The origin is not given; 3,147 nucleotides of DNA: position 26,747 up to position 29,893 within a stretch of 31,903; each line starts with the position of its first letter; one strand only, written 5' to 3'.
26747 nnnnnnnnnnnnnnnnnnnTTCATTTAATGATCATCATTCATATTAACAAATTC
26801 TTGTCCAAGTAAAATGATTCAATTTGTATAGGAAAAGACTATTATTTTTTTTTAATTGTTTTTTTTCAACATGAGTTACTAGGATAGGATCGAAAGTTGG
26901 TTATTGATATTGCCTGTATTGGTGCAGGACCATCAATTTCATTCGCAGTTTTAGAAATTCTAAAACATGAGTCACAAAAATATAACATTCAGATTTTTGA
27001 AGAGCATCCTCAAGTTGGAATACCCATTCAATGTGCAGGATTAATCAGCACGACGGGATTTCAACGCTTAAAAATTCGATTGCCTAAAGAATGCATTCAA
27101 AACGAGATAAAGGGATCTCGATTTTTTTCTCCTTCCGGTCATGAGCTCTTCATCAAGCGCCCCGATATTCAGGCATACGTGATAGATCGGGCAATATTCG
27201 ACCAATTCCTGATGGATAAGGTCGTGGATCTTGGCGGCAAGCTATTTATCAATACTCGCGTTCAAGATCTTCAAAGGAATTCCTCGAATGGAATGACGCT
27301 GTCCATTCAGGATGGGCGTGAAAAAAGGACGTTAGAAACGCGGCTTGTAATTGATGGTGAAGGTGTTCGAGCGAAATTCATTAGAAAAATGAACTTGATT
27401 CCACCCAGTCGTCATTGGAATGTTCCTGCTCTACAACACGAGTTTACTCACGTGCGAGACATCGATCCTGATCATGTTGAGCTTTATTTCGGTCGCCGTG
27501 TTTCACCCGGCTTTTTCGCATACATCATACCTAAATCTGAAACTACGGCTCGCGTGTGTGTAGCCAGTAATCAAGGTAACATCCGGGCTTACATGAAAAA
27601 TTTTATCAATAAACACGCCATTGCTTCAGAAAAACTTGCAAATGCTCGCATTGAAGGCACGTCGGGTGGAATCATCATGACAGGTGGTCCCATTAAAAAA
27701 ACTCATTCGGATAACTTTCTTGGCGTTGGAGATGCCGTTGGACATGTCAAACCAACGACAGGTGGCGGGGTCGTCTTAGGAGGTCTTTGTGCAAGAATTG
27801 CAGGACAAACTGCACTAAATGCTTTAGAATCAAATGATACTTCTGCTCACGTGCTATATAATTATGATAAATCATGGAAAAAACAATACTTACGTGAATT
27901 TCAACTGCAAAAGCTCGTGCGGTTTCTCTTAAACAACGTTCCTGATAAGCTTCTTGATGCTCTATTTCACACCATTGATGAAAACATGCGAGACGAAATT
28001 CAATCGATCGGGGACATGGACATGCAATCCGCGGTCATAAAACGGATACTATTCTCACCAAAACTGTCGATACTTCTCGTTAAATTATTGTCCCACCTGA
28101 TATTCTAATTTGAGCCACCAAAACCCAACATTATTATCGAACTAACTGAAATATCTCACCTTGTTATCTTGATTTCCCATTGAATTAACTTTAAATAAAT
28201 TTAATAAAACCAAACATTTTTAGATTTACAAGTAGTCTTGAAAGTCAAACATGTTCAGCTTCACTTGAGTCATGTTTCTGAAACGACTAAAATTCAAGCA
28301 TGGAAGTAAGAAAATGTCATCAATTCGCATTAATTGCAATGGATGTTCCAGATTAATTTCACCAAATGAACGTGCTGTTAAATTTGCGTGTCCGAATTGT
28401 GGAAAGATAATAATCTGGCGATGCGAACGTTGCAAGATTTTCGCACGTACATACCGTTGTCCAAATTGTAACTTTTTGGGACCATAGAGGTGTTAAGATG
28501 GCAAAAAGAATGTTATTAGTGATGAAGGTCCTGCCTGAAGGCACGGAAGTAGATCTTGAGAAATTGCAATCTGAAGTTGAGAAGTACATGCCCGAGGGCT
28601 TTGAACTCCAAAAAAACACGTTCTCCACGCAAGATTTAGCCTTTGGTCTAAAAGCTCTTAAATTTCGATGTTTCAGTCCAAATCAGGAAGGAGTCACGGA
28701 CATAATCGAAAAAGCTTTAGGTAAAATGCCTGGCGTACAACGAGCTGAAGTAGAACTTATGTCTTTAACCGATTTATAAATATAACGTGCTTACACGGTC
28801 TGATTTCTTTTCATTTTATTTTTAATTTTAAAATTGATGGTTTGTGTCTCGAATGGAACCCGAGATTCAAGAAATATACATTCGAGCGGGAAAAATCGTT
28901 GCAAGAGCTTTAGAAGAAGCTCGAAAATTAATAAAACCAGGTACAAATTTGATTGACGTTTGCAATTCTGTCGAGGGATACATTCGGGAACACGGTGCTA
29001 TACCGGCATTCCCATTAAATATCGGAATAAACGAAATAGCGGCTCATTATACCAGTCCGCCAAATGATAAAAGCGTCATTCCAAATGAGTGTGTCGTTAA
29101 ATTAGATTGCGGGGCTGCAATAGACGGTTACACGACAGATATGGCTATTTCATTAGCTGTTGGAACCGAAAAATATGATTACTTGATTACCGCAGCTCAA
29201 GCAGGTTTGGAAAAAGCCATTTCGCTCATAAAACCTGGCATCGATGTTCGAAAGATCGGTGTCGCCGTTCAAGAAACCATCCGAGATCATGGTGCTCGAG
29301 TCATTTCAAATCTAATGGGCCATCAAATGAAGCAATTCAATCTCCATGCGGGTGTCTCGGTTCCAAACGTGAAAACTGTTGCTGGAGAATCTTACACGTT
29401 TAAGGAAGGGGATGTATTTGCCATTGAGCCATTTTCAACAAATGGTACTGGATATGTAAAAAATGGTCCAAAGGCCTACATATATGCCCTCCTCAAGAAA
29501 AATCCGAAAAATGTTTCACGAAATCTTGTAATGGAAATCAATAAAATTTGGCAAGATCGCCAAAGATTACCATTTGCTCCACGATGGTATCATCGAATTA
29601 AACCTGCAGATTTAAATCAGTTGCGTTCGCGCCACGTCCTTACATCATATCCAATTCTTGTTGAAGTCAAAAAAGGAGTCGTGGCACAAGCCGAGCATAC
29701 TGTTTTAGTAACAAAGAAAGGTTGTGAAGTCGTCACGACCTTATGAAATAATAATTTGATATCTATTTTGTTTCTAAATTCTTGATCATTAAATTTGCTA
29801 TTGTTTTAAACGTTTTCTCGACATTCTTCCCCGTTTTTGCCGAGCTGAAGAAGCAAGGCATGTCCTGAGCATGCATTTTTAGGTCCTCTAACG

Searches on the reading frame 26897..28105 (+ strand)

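Call 23: search_protein_families(library=pfam, proteins=[window:26897-28105:+], max_evalue=0.001)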
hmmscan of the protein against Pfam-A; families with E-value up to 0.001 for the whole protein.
window:26897-28105:+ (403 aa): 4 families
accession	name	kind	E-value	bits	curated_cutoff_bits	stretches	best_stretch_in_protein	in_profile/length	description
PF05834.18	Lycopene_cycl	-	6.4e-07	29.2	23.4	1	93-346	80-333/380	Lycopene cyclase protein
PF22578.2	GGR_cat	-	9.1e-07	29.1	27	1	178-245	5-76/88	Geranylgeranyl reductase catalytic domain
PF04820.20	Trp_halogenase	-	3.5e-05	23.3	21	0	92-164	151-220/458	Tryptophan halogenase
PF01266.30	DAO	-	0.00048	20.2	27.9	0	95-267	145-320/353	FAD dependent oxidoreductase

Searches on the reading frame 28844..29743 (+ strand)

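Call 23: search_protein_families(library=pfam, proteins=[window:28844-29743:+], max_evalue=0.001)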
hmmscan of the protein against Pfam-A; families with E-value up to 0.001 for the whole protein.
window:28844-29743:+ (300 aa): 1 family
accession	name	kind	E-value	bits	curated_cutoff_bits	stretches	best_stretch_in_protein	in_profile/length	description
PF00557.29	Peptidase_M24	-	1.6e-34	119.9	23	1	13-291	4-208/208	Metallopeptidase family M24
